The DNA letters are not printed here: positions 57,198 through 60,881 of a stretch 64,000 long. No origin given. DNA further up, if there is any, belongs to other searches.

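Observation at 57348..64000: PLD-nuclease/SNF2-helicase fusion + DUF1016 nuclease + Eco57I-like methyltransferase: candidate uncharacterised ATP-dependent restriction-like defence system beside an integration hotspot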

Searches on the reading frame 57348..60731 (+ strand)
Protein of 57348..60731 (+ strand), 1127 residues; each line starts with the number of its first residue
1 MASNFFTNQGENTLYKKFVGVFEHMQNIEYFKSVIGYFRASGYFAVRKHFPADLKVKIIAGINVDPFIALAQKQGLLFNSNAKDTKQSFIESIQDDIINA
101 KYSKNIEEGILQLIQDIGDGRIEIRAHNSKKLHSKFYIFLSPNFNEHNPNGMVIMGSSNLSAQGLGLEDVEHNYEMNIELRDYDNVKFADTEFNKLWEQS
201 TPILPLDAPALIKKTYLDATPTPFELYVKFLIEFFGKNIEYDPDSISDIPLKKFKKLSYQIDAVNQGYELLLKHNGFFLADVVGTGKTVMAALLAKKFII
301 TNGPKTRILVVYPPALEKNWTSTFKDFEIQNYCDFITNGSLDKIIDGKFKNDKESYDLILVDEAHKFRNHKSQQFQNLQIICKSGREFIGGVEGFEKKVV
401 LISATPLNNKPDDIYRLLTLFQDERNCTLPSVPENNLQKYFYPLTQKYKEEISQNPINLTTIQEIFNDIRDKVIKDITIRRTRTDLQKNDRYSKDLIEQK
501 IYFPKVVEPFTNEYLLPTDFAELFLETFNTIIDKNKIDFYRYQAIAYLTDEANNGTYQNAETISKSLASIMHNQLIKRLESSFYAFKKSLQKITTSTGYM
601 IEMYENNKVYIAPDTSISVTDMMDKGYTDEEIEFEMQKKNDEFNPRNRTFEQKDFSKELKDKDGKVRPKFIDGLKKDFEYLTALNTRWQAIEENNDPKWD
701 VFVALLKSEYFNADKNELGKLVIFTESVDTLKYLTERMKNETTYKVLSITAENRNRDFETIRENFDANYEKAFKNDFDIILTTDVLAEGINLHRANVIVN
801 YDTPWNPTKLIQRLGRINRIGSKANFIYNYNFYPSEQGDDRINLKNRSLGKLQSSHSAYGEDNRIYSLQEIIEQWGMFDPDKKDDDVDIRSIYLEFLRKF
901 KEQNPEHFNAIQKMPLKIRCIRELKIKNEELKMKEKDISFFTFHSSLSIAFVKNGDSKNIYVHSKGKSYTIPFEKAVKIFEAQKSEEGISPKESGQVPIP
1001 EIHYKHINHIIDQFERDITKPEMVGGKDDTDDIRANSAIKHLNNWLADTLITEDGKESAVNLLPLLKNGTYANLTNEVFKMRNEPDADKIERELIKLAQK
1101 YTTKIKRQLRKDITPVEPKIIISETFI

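Call 6: search_protein_families(library=pfam, proteins=[window:57348-60728:+], max_evalue=0.01)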
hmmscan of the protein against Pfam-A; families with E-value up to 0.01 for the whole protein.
window:57348-60728:+ (1127 aa): 9 families
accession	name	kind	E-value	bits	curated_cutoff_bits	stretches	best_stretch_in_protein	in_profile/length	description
PF00271.37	Helicase_C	-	1.1e-19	71.2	23.5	1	710-821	10-110/110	Helicase conserved C-terminal domain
PF00176.29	SNF2-rel_dom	-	3.7e-10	39.8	24.9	2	352-487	122-226/290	SNF2-related domain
PF13091.12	PLDc_2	-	3.7e-08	33.7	27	1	107-197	54-132/132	PLD-like domain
PF04851.21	ResIII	-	1.5e-07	31.9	22.5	1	256-377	4-145/164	Type III restriction enzyme, res subunit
PF00270.35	DEAD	-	1.5e-05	25.3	26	0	336-409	100-162/167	DEAD/DEAH box helicase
PF22590.2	Cas3-like_C_2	-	8.1e-05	23.3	27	1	720-819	4-103/106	CRISPR-associated nuclease/helicase Cas3, C-terminal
PF09848.15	SLFN-g3_helicase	-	0.00081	19.2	24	1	283-376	10-100/354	Schlafen group 3, DNA/RNA helicase domain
PF13307.12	Helicase_C_2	-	0.002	18.7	25.3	1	719-798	10-88/170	Helicase C-terminal domain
PF00004.35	AAA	-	0.0021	19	21.2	1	284-418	8-118/131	ATPase family associated with various cellular activities (AAA)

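Call 8: search_protein_families(library=padloc, proteins=[window:57348-60728:+], max_evalue=0.001)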
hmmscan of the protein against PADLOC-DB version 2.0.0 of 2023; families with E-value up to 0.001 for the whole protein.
window:57348-60728:+ (1127 aa): 33 families (the best 25 are shown)
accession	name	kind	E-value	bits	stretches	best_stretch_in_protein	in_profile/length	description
PDLC00659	HmaA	-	8.8e-42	141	2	546-823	349-613/1176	SNF2 helicase / DEAD-box helicase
PDLC01075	C3a139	-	1.7e-38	130.6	1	78-867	58-774/948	HKD+Snf2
PDLC02621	DrmD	-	1.8e-36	123.8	2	472-846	330-650/1040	DrmD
PDLC02500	BrxHI|BrxHII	-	1.8e-30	104.2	1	673-825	435-578/933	BrxHI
PDLC02619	DrmD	-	9.6e-29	98.1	2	658-827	357-540/872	DrmD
PDLC02623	DrmD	-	4.7e-28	95.5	1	693-843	507-646/1040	DrmD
PDLC02620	DrmD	-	1e-25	87.9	2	719-836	485-592/1060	DrmD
PDLC02193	PLD_Helicase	-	1e-22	78.1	2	675-843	649-820/905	-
PDLC02840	DpdE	-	1.5e-22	77.8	2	277-421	179-317/1091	DpdE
PDLC04556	PDC-M27C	-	2.4e-22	77.1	3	351-440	189-274/892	-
PDLC02707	PbeA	-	3.8e-22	76.6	2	24-335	26-329/672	PbeA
PDLC02843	DpdE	-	2.9e-20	69.8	2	277-421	178-312/1091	DpdE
PDLC02504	BrxHI|BrxHII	-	1.2e-19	67.8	1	719-832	485-594/971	BrxHII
PDLC02572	DrmA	-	2.4e-19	66.8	1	679-827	480-628/1043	DrmA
PDLC02632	DrmD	-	2e-15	54.3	1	681-831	485-635/662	DrmD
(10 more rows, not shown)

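Call 9: search_protein_families(library=ncbifam, proteins=[window:57348-60728:+], max_evalue=0.001)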
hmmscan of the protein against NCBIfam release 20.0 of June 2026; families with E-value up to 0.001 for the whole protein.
window:57348-60728:+ (1127 aa): 18 families
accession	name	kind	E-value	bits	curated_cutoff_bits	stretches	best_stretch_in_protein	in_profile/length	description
NF038317.1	DISARM_DrmD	equivalog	3e-45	154.9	610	2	471-845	313-632/1021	DISARM system SNF2-like helicase DrmD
NF042964.1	phospholipD_antiphage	equivalog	5.8e-40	137.4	1100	2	353-843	357-812/895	phospholipase D-like domain-containing anti-phage protein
NF041062.1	DpdE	equivalog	2.3e-31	108.7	500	2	278-422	174-313/1048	protein DpdE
NF038318.1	DISARM_DrmD_b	equivalog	1.1e-26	93.2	950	2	674-827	367-537/868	DISARM system SNF2-like helicase DrmD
NF003426.0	PRK04914.1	equivalog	1.6e-14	53.1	576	1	760-824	531-595/959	RNA polymerase-associated protein RapA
NF010337.0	PRK13766.1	equivalog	7.8e-10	37.5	610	1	673-819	326-467/781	Hef nuclease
NF041790.1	anti-phage_ZorD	equivalog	8.8e-08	30.5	1500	1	714-827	919-1031/1035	type I Zorya anti-phage system protein ZorD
TIGR04095.1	dnd_restrict_1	equivalog_domain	1.6e-07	30.7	600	0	729-840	299-405/451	DNA phosphorothioation system restriction enzyme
TIGR02621.3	cas3_GSU0051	exception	6.3e-07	28.6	400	1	716-824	269-377/854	type I-G CRISPR-associated helicase/endonuclease Cas3g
NF008394.0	PRK11192.1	equivalog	1.5e-06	27.3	507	1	715-825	244-346/441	ATP-dependent RNA helicase SrmB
NF008642.0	PRK11634.1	equivalog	6.3e-06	24.9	989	1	771-822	290-341/628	DEAD/DEAH family ATP-dependent RNA helicase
NF053631.1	RNA_helic_CshA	equivalog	9e-06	24.8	646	1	772-824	282-335/434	degradosome RNA helicase CshA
NF002340.1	PRK01297.1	equivalog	5e-05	22.3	564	1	714-825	245-348/372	ATP-dependent RNA helicase RhlB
NF053711.1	RNA_heli_RhlE1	exception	5.6e-05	22.1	750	1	771-825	289-343/434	RNA helicase RhlE1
NF003419.0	PRK04837.1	equivalog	6.8e-05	21.8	588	1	773-825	303-355/424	ATP-dependent RNA helicase RhlB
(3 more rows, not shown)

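Call 10: find_encoding_contigs(protein=window:57348-60731:+, flank=10000, max_places=6)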
Protein window:57348-60731:+ (1127 aa): 3 contigs read that carry it; 2 places shown.
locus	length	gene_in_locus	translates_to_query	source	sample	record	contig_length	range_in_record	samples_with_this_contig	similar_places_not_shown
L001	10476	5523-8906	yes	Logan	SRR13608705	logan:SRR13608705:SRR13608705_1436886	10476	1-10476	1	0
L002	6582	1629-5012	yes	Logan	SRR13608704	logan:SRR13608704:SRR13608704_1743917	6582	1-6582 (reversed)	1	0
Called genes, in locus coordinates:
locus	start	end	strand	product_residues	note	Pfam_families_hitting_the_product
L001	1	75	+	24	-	?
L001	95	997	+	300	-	-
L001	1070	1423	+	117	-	PF12728:HTH_17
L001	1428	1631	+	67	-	-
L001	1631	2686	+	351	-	PF13481:AAA_25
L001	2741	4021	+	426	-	PF21957:Zn_ribbon_16, PF19898:DUF6371, PF22292:DUF6965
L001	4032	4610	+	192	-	-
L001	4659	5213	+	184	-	-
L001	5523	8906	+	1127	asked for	PF13091:PLDc_2 (weak), PF00176:SNF2-rel_dom (faint), PF00270:DEAD (faint), PF04851:ResIII, PF00271:Helicase_C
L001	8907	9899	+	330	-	PF17761:DUF1016_N, PF06250:YhcG_C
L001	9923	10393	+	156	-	PF01797:Y1_Tnp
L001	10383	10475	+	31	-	?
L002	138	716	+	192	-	-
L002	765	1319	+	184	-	-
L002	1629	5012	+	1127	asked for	PF13091:PLDc_2 (weak), PF00176:SNF2-rel_dom (faint), PF00270:DEAD (faint), PF04851:ResIII, PF00271:Helicase_C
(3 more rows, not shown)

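Call 12: find_homologous_proteins(query=window:57348-60728:+, max_evalue=1e-10)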
Query window:57348-60728:+ (1127 aa): 7846 proteins with E <= 1e-10 among 8000 candidates; the best 120 are listed.
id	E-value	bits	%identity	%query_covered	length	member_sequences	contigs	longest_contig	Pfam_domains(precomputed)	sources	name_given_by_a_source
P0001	0.0e+0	2310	92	100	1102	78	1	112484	PF00176.30,PF13091.13,PF00271.38,PF04851.22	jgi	jgi:superfamily II DNA/RNA helicase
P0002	0.0e+0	2233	90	98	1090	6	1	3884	PF00270.36,PF00176.30,PF13091.13,PF00271.38,PF04851.22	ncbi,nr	ncbi:MAG: DEAD/DEAH box helicase family protein, partial [Bacteroidetes bacterium]|nr:DEAD/DEAH box 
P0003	0.0e+0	2217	88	100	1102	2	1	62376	PF00270.36,PF00176.30,PF13091.13,PF00271.38,PF04851.22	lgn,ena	-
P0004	0.0e+0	2156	86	100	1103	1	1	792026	PF00270.36,PF00176.30,PF13091.13,PF00271.38,PF04851.22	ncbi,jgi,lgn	ncbi:MAG: helicase-related protein [Chitinophagaceae bacterium]|jgi:superfamily II DNA or RNA helica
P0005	0.0e+0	2113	84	100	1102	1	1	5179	PF00176.30,PF13091.13,PF00271.38,PF04851.22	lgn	-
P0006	0.0e+0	2107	84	100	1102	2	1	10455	PF00176.30,PF13091.13,PF00271.38,PF04851.22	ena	-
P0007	0.0e+0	2106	84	100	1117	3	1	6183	PF00270.36,PF00176.30,PF13091.13,PF00271.38,PF04851.22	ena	-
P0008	0.0e+0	2098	83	100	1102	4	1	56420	PF00176.30,PF13091.13,PF00271.38,PF04851.22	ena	-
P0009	0.0e+0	2086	88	94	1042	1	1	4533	PF00270.36,PF00176.30,PF13091.13,PF00271.38,PF04851.22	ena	-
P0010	0.0e+0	2079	83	100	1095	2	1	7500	PF00270.36,PF00176.30,PF13091.13,PF00271.38,PF04851.22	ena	-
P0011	0.0e+0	2032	80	100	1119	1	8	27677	PF00270.36,PF00176.30,PF13091.13,PF00271.38,PF04851.22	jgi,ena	-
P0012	0.0e+0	2027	81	100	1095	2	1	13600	PF00270.36,PF00176.30,PF13091.13,PF00271.38,PF04851.22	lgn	-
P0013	0.0e+0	2025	81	100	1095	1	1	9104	PF00270.36,PF00176.30,PF13091.13,PF00004.36,PF00271.38,PF04851.22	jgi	jgi:superfamily II DNA/RNA helicase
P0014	0.0e+0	2013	80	100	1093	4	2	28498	PF00270.36,PF00176.30,PF13091.13,PF00271.38,PF04851.22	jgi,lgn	-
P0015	0.0e+0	1997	80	100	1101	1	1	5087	PF00270.36,PF00176.30,PF13091.13,PF00271.38,PF04851.22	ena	-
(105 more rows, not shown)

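Call 13: find_related_loci(query=window:57348-60728:+, collection=genome_contigs, flank=10000)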
Query window:57348-60728:+ (1127 aa) in genome_contigs; peptide patterns used: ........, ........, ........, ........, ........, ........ (x = any residue, [..] = any of these).
73 stretches matched a pattern; 31 encode a relative of the query (tblastn E <= 1e-3); 30 distinct loci.
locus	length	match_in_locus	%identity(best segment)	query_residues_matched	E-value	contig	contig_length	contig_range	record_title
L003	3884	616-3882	90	1-1102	0e+0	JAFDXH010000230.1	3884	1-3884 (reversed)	MAG: Bacteroidetes bacterium isolate SZAS-20 CK_MAG-73__230__length-3884, whole genome shotgun sequence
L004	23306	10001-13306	86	1-1126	0e+0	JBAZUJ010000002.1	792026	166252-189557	MAG: Chitinophagaceae bacterium isolate SO_2017_GW1_225 NODE_41_length_792026_cov_11.095849_OW334_2017, whole genome sho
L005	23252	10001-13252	76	1-1127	0e+0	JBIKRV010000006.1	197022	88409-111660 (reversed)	MAG: Chitinophagaceae bacterium isolate ME2015-06-19_3300044640_group6_bin125 Rohwer_bin563_scaffold_14_c1, whole genome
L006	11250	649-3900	76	1-1127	0e+0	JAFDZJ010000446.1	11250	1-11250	MAG: Bacteroidetes bacterium isolate SZAS-81 CK_MAG-54__446__length-11250, whole genome shotgun sequence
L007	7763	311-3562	76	1-1127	0e+0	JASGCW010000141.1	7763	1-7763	MAG: Limnohabitans sp. isolate MAG20 NODE_4916_length_7763_cov_49.338220, whole genome shotgun sequence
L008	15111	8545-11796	74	1-1127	0e+0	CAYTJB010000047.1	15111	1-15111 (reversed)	MAG TPA_asm: uncultured Bacteroides sp. isolate binchicken_co113_57 genome assembly, contig: NODE_4563_length_15111_cov_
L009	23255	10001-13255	74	1-1127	0e+0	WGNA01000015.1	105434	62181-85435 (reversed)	MAG: Bacteroidetes bacterium isolate RI_134 c_000000079136, whole genome shotgun sequence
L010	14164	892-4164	73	1-1127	0e+0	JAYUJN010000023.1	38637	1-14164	MAG: Bacteroidota bacterium isolate GFS_8996 GFS_8996_22, whole genome shotgun sequence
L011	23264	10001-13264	73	1-1127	0e+0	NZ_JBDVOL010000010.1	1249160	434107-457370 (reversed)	MAG: Reichenbachiella sp. isolate LC.101.F.A3_199_15 LC_101_F_A3_199_15_000000000010, whole genome shotgun sequence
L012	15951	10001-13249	74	1-1126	0e+0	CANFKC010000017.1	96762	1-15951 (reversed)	MAG: Chitinophagaceae bacterium isolate Jr-11may16-07 genome assembly, contig: Jr-11may16-C259, whole genome shotgun seq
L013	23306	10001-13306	92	1-1127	0e+0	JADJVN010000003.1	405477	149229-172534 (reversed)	MAG: Saprospiraceae bacterium isolate Hjor_18-Q3-R7-51_BATAC.198 tig00003605-10-4054570, whole genome shotgun sequence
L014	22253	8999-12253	71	1-1127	0e+0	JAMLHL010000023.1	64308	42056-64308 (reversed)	MAG: Chitinophagaceae bacterium isolate ACE_NR_BACT9 ACE_NR_BACT9_23, whole genome shotgun sequence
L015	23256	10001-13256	74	1-1127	0e+0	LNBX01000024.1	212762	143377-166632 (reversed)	MAG: Bacteroidetes bacterium OLB10 UZ10_BCD003CONTIG000024, whole genome shotgun sequence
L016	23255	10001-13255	72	1-1127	0e+0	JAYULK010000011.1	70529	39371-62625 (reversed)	MAG: Chitinophagaceae bacterium isolate GFS_9360 GFS_9360_10, whole genome shotgun sequence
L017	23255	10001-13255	71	1-1127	0e+0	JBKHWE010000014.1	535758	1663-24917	MAG: Bacteroidia bacterium isolate B_bin_33_orig k127_77349, whole genome shotgun sequence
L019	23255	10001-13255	74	1-1127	0e+0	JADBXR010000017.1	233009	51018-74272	MAG: Chitinophagaceae bacterium isolate M55BS1SP2A09MG M55BS1_17, whole genome shotgun sequence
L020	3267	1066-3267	95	1-734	0e+0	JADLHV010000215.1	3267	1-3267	MAG: Bacteroidia bacterium isolate SJ489 c_000001478505, whole genome shotgun sequence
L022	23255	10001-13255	72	1-1127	0e+0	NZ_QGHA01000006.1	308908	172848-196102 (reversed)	Mucilaginibacter oryzae strain DSM 19975 LX99DRAFT_scaffold00006.6, whole genome shotgun sequence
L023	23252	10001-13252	75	1-1127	0e+0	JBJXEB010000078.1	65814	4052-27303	MAG: Cyclobacteriaceae bacterium isolate P.bin.40 k127_4400326, whole genome shotgun sequence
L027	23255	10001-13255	71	1-1127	0e+0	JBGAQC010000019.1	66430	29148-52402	MAG: Chitinophagaceae bacterium isolate MAG_AAO_H10.13 AAOH10-13_opera_contig_1969, whole genome shotgun sequence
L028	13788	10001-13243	60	1-1127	0e+0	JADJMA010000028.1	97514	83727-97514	MAG: Flammeovirgaceae bacterium isolate EsbW_18-Q3-R4-48_BAT3C.7 tig00021095-10-978150, whole genome shotgun sequence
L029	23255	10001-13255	74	1-1127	0e+0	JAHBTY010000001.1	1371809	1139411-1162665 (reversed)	MAG: Cyclobacteriaceae bacterium isolate ACE_BAC5 BAC5_1, whole genome shotgun sequence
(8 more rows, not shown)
